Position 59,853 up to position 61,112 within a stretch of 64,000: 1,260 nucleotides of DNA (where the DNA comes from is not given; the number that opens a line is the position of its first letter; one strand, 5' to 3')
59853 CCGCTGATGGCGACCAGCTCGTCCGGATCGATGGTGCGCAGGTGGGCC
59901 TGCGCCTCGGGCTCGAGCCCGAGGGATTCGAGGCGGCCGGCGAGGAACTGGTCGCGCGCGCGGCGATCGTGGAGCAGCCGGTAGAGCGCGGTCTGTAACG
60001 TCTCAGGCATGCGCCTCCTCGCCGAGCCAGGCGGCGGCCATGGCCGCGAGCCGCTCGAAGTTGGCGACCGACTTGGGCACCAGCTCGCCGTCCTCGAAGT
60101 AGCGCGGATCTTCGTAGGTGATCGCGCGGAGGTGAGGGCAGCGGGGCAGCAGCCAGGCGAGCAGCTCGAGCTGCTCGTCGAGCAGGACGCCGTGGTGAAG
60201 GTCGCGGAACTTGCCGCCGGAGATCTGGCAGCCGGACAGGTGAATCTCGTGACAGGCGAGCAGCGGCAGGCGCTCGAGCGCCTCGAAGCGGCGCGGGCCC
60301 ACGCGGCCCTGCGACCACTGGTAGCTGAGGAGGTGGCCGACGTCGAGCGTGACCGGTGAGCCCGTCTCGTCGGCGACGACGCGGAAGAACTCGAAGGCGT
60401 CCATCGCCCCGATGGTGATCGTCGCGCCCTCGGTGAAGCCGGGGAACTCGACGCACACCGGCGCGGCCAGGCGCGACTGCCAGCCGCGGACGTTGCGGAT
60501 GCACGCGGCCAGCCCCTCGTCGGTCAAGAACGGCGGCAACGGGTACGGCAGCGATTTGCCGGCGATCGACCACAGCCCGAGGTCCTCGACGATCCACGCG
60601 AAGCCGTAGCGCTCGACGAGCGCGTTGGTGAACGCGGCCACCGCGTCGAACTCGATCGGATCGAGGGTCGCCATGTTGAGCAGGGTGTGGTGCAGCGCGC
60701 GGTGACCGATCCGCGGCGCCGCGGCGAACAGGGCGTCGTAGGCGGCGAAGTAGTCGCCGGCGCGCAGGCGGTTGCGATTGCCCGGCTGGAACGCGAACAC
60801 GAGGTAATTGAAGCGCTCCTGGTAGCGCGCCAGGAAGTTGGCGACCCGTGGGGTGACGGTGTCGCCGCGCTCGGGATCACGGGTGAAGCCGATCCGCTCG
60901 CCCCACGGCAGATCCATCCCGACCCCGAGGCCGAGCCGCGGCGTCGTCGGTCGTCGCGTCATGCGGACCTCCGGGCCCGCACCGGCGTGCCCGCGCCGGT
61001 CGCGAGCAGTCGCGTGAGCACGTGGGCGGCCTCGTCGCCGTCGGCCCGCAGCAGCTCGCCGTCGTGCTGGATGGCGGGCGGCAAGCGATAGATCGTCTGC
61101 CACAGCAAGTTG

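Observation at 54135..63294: Previously undescribed RiPP-like operon: B12-radical SAM + DUF692 MNIO + partner + JmjC/HExxH fusion + TldD/PmbA + GNAT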

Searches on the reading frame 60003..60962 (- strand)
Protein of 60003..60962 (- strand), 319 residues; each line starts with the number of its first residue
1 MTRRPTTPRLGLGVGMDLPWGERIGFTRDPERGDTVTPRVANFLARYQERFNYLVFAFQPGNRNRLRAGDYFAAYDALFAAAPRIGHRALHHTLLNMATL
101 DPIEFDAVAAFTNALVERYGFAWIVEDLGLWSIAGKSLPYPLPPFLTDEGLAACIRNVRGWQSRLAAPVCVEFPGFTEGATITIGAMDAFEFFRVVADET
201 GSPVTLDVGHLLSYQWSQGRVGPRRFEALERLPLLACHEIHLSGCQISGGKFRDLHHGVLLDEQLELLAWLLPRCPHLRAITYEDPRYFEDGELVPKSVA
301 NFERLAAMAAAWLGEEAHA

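Call 4: search_protein_families(library=pfam, proteins=[window:60003-60962:-], max_evalue=0.1)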
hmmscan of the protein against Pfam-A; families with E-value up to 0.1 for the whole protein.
window:60003-60962:- (319 aa): 1 family
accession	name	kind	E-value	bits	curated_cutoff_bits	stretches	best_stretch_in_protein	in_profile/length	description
PF05114.20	MbnB_TglH_ChrH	-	3.4e-13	49.9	25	1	90-278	53-235/263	RiPP precursor modification enzyme MbnB/TglH/ChrH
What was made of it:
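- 60003..60962 (-): MNIO (BipE/PbsC orthologue), predicted Phe ortho-hydroxylase. PF05114 3e-13 (call 4).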

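Call 5: search_protein_families(library=ncbifam, proteins=[window:60003-60962:-], max_evalue=0.1)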
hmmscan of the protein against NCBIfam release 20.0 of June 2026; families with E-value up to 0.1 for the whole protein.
window:60003-60962:- (319 aa): 4 families
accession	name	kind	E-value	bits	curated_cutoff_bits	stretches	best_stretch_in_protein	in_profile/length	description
NF050151.1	RiPP_MNIO_ApyH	equivalog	8.6e-13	48.1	400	1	135-284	114-257/283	multinuclear non-heme iron-dependent oxidative enzyme ApyH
NF050167.1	MNIO_BufB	equivalog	4.3e-10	39.4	310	1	89-277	51-237/262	MNIO family bufferin maturase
NF041277.1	coba_remo_CbiR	equivalog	0.0013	18.3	105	1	180-246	139-198/249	cobamide remodeling phosphodiesterase CbiR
NF003818.2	PRK05409.1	equivalog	0.014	14.9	360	1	90-248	55-206/264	HvfB family MNIO-type RiPP peptide maturase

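Call 7: find_encoding_contigs(protein=window:60003-60962:-, flank=10000, max_places=6)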
Protein window:60003-60962:- (319 aa): no gene with exactly this product is on record in the collection.

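Call 9: find_homologous_proteins(query=window:60003-60962:-)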
Query window:60003-60962:- (319 aa): 576 proteins with E <= 0.001 among 7052 candidates; the best 120 are listed.
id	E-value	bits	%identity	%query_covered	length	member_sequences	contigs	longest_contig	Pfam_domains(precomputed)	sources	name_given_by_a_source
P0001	4.6e-213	725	97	100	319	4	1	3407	PF05114.21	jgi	jgi:uncharacterized protein (UPF0276 family)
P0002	6.9e-166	569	77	98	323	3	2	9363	PF05114.21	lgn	-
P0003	3.5e-161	554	73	100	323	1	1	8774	PF05114.21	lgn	-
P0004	2.0e-147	509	71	95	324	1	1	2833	PF05114.21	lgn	-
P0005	3.9e-136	472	65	98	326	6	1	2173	PF05114.21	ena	-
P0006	8.8e-133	461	63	96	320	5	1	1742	PF05114.21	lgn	-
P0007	3.5e-132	459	65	97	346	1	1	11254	PF05114.21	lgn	-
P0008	4.4e-130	452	60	98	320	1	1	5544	PF05114.21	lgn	-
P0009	1.5e-129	450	60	95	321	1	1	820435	PF05114.21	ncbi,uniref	ncbi:multinuclear nonheme iron-dependent oxidase [Salinithrix halophila]|uniref:DUF692 family multin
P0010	2.5e-126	439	63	96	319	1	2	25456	PF05114.21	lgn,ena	-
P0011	6.7e-126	438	60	95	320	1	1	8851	PF05114.21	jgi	jgi:uncharacterized protein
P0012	5.3e-125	435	63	97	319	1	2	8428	PF05114.21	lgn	-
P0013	1.9e-123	430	57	95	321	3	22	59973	PF05114.21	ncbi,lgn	-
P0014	5.4e-123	428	57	98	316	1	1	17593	PF05114.21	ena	-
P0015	5.8e-122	425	61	97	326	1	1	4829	PF05114.21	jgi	jgi:uncharacterized protein (UPF0276 family)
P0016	4.0e-121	422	57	97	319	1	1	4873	PF05114.21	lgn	-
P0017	1.1e-120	421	60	97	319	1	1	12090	PF05114.21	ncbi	-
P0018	4.7e-120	419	56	95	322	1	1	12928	PF05114.21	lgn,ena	-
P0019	7.1e-120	418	55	97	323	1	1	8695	PF05114.21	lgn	-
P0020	1.0e-119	418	60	98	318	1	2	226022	PF05114.21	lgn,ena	-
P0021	7.8e-119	415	61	95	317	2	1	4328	PF05114.21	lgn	-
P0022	1.0e-118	414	56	95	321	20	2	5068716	PF05114.21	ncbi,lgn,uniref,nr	ncbi:DUF692 family protein [Bacillus clarus]|uniref:DUF692 family protein n=1 Tax=Bacillus clarus Ta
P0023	1.2e-118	414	55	96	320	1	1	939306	PF05114.21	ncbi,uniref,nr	ncbi:DUF692 family multinuclear iron-containing protein [Paenibacillus sp. GCM10012307]|uniref:DUF69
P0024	2.1e-118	413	60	96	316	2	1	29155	PF05114.21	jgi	jgi:uncharacterized protein (UPF0276 family)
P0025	5.5e-118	412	59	95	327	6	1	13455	PF05114.21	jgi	jgi:uncharacterized protein (UPF0276 family)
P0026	7.5e-118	412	59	95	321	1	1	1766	PF05114.21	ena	-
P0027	8.9e-118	411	58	95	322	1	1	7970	PF05114.21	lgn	-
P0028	9.0e-118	411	59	93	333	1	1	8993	PF05114.21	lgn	-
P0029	3.4e-117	409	58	95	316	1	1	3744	PF05114.21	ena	-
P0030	9.1e-117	408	60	95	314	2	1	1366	PF05114.21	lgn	-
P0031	1.1e-116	408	59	97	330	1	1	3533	PF05114.21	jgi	jgi:uncharacterized protein (UPF0276 family)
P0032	1.2e-116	408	61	95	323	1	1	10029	PF05114.21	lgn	-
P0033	1.7e-116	407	59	97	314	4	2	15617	PF05114.21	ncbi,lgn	-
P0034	2.1e-116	407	57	96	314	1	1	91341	PF05114.21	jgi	jgi:hypothetical protein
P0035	3.1e-116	406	59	96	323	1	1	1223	PF05114.21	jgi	jgi:uncharacterized protein (UPF0276 family)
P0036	3.8e-116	406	60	95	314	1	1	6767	PF05114.21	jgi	jgi:uncharacterized protein (UPF0276 family)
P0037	5.0e-116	406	56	98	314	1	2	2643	PF05114.21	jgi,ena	-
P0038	5.0e-116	406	58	97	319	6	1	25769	PF05114.21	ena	-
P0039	7.2e-116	405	54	95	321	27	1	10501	PF05114.21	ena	-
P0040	7.2e-116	405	57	97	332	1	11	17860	PF05114.21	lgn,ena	-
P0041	7.3e-116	405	59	97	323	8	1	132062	PF05114.21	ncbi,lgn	ncbi:multinuclear nonheme iron-dependent oxidase [Streptomyces mauvecolor]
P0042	2.6e-115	403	58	97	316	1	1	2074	PF05114.21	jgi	jgi:uncharacterized protein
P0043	3.3e-115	403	57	97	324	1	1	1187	PF05114.21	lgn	-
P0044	4.6e-115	402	60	93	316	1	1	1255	PF05114.21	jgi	jgi:uncharacterized protein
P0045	7.4e-115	402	61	92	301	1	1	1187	PF05114.21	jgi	jgi:uncharacterized protein (UPF0276 family)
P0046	1.0e-114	401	60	93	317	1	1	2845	PF05114.21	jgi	jgi:uncharacterized protein (UPF0276 family)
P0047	1.9e-114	400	59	94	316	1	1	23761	PF05114.21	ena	-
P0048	2.7e-114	400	57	95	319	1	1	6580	PF05114.21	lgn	-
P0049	4.4e-114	399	58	96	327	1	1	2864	PF05114.21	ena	-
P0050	5.7e-114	399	58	96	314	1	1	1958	PF05114.21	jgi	jgi:uncharacterized protein (UPF0276 family)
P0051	5.8e-114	399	58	96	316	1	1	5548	PF05114.21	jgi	jgi:uncharacterized protein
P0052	7.0e-114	399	58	95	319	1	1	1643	PF05114.21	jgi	jgi:uncharacterized protein (UPF0276 family)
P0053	7.7e-114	398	59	95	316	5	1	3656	PF05114.21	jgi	jgi:uncharacterized protein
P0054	9.3e-114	398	56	98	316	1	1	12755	PF05114.21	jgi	jgi:uncharacterized protein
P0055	1.2e-113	398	58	96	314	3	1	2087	PF05114.21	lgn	-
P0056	1.3e-113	398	58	97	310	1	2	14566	PF05114.21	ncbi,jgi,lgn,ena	-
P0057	1.4e-113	398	59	95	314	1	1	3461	PF05114.21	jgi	jgi:uncharacterized protein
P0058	1.5e-113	397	58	97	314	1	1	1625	PF05114.21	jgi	jgi:uncharacterized protein (UPF0276 family)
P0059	1.8e-113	397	60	93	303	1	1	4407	PF05114.21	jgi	jgi:uncharacterized protein (UPF0276 family)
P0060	2.1e-113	397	57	95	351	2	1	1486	PF05114.21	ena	-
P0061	2.7e-113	397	58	97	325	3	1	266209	PF05114.21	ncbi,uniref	ncbi:DUF692 family multinuclear iron-containing protein [Streptacidiphilus sp. EB103A]|uniref:multin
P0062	3.2e-113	396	57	98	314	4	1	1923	PF05114.21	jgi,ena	-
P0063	3.5e-113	396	58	96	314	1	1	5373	PF05114.21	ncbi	ncbi:MAG: DUF692 family multinuclear iron-containing protein [Minicystis sp.]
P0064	9.0e-113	395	57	98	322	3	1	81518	PF05114.21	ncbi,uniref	ncbi:DUF692 family multinuclear iron-containing protein [Streptomyces morookaense]|uniref:multinucle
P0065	1.2e-112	394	57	97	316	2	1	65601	PF05114.21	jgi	-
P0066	1.4e-112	394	58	95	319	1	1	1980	PF05114.21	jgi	jgi:uncharacterized protein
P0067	1.6e-112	394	56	97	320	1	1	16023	PF05114.21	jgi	jgi:uncharacterized protein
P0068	2.1e-112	394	56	96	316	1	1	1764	PF05114.21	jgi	-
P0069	3.5e-112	393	58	95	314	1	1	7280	PF05114.21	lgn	-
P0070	3.7e-112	393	58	96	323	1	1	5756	PF05114.21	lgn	-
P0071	6.7e-112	392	57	95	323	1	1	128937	PF05114.21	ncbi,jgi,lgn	-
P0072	7.4e-112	392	56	96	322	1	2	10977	PF05114.21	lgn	-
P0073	1.1e-111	391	57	97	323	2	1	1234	PF05114.21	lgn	-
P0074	2.1e-111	390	57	97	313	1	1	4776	PF05114.21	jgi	jgi:uncharacterized protein (UPF0276 family)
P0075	4.2e-111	389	56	95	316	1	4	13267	PF05114.21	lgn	-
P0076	1.0e-110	388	57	98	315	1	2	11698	PF05114.21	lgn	-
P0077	1.5e-110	388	59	92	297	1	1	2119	PF05114.21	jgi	jgi:uncharacterized protein (UPF0276 family)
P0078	1.7e-110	387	57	95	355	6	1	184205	PF05114.21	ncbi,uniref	ncbi:DUF692 family multinuclear iron-containing protein [Streptomyces sp. NPDC056672]|uniref:multinu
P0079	1.7e-110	387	55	96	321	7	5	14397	PF05114.21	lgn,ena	-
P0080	2.0e-110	387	58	97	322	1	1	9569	PF05114.21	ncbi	ncbi:MAG: DUF692 family multinuclear iron-containing protein [Deltaproteobacteria bacterium]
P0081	2.1e-110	387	56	95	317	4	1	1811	PF05114.21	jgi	-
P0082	2.6e-110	387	55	96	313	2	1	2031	PF05114.21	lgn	-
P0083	3.1e-110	387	58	96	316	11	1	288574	PF05114.21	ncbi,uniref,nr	ncbi:DUF692 family multinuclear iron-containing protein [Polyangium sp. 6x1]|uniref:multinuclear non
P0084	3.7e-110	386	57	95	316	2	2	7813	PF05114.21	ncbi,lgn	-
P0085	5.3e-110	386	56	93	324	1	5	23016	PF05114.21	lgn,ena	-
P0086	5.5e-110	386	55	97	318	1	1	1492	PF05114.21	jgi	jgi:uncharacterized protein (UPF0276 family)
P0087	7.3e-110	385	58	92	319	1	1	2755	PF05114.21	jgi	jgi:uncharacterized protein (UPF0276 family)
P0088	8.7e-110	385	54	96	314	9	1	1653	PF05114.21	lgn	-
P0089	1.1e-109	385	56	98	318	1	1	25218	PF05114.21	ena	-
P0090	1.3e-109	385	57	93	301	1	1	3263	PF05114.21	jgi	jgi:uncharacterized protein (UPF0276 family)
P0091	1.3e-109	385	56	95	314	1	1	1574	PF05114.21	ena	-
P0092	1.6e-109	384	56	95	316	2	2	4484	PF05114.21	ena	-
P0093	1.8e-109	384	56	95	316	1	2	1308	PF05114.21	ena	-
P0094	3.1e-109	383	58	97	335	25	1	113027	PF05114.21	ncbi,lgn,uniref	ncbi:DUF692 family multinuclear iron-containing protein [Streptomyces sp. NPDC019208]|uniref:multinu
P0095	9.3e-109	382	57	95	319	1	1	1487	PF05114.21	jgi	jgi:uncharacterized protein (UPF0276 family)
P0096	9.9e-109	382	56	98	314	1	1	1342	PF05114.21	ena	-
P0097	1.0e-108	382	55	98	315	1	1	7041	PF05114.21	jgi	jgi:uncharacterized protein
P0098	1.1e-108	381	56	94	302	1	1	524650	PF05114.21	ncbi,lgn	-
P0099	1.2e-108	381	55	95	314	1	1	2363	PF05114.21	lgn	-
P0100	2.8e-108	380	56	98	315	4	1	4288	PF05114.21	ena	-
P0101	3.2e-108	380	56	96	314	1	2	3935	PF05114.21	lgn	-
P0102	3.7e-108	380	56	95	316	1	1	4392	PF05114.21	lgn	-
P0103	4.5e-108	379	56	95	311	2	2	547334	PF05114.21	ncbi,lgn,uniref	ncbi:DUF692 family protein [Streptomyces amakusaensis]|uniref:DUF692 family multinuclear iron-contai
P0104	5.8e-108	379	58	92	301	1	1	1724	PF05114.21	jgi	jgi:uncharacterized protein (UPF0276 family)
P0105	6.7e-108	379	58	92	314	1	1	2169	PF05114.21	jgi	jgi:uncharacterized protein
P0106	6.8e-108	379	55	96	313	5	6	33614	PF05114.21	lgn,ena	-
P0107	7.0e-108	379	57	97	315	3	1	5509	PF05114.21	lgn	-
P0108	8.5e-108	379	56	94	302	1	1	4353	PF05114.21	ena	-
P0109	9.0e-108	378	54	97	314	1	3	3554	PF05114.21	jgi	-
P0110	9.6e-108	378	57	97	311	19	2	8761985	PF05114.21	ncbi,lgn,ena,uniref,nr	ncbi:DUF692 family protein [Streptomyces sp. NBC_01166]|uniref:multinuclear nonheme iron-dependent o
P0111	1.0e-107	378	58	95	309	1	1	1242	PF05114.21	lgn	-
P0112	1.2e-107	378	54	94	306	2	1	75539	PF05114.21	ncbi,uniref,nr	ncbi:DUF692 family multinuclear iron-containing protein [Pleurocapsa sp. PCC 7319]|uniref:multinucle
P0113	1.3e-107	378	55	96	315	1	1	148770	PF05114.21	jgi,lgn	jgi:uncharacterized protein (UPF0276 family)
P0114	1.3e-107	378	57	94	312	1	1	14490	PF05114.21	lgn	-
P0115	1.4e-107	378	56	97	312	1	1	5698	PF05114.21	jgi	jgi:uncharacterized protein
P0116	1.4e-107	378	55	97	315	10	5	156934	PF05114.21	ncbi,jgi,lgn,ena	-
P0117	2.1e-107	377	58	96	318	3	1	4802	PF05114.21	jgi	jgi:uncharacterized protein (UPF0276 family)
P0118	2.5e-107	377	57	96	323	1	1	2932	PF05114.21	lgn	-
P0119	2.5e-107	377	54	97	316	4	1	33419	PF05114.21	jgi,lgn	jgi:uncharacterized protein (UPF0276 family)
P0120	2.7e-107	377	56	97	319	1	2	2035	PF05114.21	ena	-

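Call 10: find_encoding_contigs(protein=P0083, flank=10000, max_places=2)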
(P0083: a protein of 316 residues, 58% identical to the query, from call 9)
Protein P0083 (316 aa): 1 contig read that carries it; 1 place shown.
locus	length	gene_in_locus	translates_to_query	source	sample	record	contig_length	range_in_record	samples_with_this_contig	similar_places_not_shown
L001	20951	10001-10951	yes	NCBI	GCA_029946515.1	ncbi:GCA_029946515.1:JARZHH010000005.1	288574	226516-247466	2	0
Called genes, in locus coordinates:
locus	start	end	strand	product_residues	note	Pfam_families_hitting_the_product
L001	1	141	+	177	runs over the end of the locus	-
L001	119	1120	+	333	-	-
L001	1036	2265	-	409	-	PF08240:ADH_N, PF00107:ADH_zinc_N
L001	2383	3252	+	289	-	-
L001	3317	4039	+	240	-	-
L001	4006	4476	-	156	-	-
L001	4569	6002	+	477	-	-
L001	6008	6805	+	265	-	-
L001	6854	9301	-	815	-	PF13462:Thioredoxin_4, PF01323:DSBA, PF01323:DSBA, PF13462:Thioredoxin_4, PF01323:DSBA, PF13462:Thioredoxin_4, PF13616:Rotamase_3, PF00639:Rotamase, +2 more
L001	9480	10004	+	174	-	-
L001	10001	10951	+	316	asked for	PF05114:MbnB_TglH_ChrH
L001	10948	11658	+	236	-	-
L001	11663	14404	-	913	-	PF08448:PAS_4, PF08447:PAS_3, PF08448:PAS_4, PF00989:PAS, PF08447:PAS_3, PF08448:PAS_4, PF13426:PAS_9, PF00512:HisKA, +7 more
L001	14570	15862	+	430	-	-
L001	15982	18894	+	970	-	PF22535:DUF7003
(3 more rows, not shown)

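Call 11: find_encoding_contigs(protein=P0022, flank=10000, max_places=2)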
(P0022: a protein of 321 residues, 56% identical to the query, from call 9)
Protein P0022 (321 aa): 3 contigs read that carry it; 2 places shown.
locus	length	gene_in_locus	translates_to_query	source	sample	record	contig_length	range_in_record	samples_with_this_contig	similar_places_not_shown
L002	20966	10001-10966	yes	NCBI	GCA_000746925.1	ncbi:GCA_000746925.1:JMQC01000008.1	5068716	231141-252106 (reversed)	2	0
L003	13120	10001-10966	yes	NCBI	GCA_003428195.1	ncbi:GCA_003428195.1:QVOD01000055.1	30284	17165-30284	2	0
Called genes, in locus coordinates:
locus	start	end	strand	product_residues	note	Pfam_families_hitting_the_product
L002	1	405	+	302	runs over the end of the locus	PF01497:Peripla_BP_2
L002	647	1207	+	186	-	PF13302:Acetyltransf_3, PF13420:Acetyltransf_4, PF00583:Acetyltransf_1, PF13508:Acetyltransf_7 (weak), PF13523:Acetyltransf_8 (weak)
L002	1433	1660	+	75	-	-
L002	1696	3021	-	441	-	PF00939:Na_sulph_symp, PF02040:ArsB, PF03600:CitMHS, PF00939:Na_sulph_symp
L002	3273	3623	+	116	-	PF08830:DUF1806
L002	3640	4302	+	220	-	PF02585:PIG-L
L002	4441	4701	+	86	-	PF10842:DUF2642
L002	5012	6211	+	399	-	PF00083:Sugar_tr, PF07690:MFS_1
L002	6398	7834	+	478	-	PF07690:MFS_1, PF05977:MFS_3 (weak), PF07690:MFS_1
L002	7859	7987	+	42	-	-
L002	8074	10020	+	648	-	PF04055:Radical_SAM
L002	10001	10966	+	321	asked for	PF05114:MbnB_TglH_ChrH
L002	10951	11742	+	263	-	-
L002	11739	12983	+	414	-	PF00515:TPR_1 (faint), PF07719:TPR_2 (faint)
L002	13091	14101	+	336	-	PF19289:PmbA_TldD_3rd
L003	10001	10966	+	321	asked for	PF05114:MbnB_TglH_ChrH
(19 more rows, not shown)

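Call 12: find_encoding_contigs(protein=P0110, flank=10000, max_places=2)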
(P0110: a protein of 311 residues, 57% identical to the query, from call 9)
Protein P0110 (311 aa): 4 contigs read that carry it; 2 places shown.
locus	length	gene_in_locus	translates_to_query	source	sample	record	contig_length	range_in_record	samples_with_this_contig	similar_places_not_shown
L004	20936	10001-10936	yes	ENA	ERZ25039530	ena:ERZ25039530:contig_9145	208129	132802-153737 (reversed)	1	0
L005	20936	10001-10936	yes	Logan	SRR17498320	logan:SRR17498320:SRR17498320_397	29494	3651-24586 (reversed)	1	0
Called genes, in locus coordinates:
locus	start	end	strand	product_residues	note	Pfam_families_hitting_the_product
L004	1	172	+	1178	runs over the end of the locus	PF02811:PHP, PF07733:DNA_pol3_alpha, PF17657:DNA_pol3_finger, PF14579:HHH_6, PF01336:tRNA_anti-codon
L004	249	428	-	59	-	-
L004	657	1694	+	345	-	PF01936:NYN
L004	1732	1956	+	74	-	-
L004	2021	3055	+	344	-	PF00005:ABC_tran, PF13304:AAA_21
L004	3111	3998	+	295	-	PF01061:ABC2_membrane (weak)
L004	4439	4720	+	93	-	-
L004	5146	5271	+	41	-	-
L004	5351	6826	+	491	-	PF07690:MFS_1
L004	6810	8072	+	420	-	-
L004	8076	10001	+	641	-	PF04055:Radical_SAM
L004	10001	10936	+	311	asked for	PF05114:MbnB_TglH_ChrH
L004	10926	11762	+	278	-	-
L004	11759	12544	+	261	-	PF13621:Cupin_8 (faint), PF08007:JmjC_2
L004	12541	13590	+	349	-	PF19289:PmbA_TldD_3rd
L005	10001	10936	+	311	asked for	PF05114:MbnB_TglH_ChrH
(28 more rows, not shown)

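Call 36: find_encoding_contigs(protein=P0002, flank=10000, max_places=2)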
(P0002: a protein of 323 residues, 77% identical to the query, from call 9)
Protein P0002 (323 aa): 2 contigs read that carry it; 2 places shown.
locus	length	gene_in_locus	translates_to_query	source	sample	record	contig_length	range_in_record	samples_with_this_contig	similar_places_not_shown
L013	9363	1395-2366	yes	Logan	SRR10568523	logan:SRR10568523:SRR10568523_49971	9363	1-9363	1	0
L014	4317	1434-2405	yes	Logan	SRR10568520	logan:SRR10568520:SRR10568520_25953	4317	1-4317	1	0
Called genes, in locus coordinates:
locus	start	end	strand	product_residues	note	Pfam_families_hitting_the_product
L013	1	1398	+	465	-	?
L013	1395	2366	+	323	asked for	PF05114:MbnB_TglH_ChrH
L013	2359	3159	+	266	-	-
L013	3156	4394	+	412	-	-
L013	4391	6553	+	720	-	PF08007:JmjC_2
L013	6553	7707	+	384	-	PF19289:PmbA_TldD_3rd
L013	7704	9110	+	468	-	PF07690:MFS_1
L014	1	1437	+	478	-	?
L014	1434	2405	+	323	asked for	PF05114:MbnB_TglH_ChrH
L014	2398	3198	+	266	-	-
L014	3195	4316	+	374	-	?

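Call 37: find_encoding_contigs(protein=P0007, flank=10000, max_places=2)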
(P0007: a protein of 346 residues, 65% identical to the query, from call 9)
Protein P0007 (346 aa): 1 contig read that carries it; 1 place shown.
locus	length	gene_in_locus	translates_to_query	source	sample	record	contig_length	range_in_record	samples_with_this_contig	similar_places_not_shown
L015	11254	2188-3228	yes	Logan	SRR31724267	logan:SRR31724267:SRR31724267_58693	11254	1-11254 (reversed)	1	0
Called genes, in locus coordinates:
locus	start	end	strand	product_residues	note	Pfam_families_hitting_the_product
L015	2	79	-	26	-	?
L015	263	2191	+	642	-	PF04055:Radical_SAM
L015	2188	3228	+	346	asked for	PF05114:MbnB_TglH_ChrH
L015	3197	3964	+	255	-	-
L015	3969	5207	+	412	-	-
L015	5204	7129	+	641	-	PF13621:Cupin_8 (faint), PF08007:JmjC_2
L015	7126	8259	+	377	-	PF19289:PmbA_TldD_3rd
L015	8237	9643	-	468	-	PF07690:MFS_1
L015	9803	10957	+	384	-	PF02163:Peptidase_M50, PF00571:CBS (faint)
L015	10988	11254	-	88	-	?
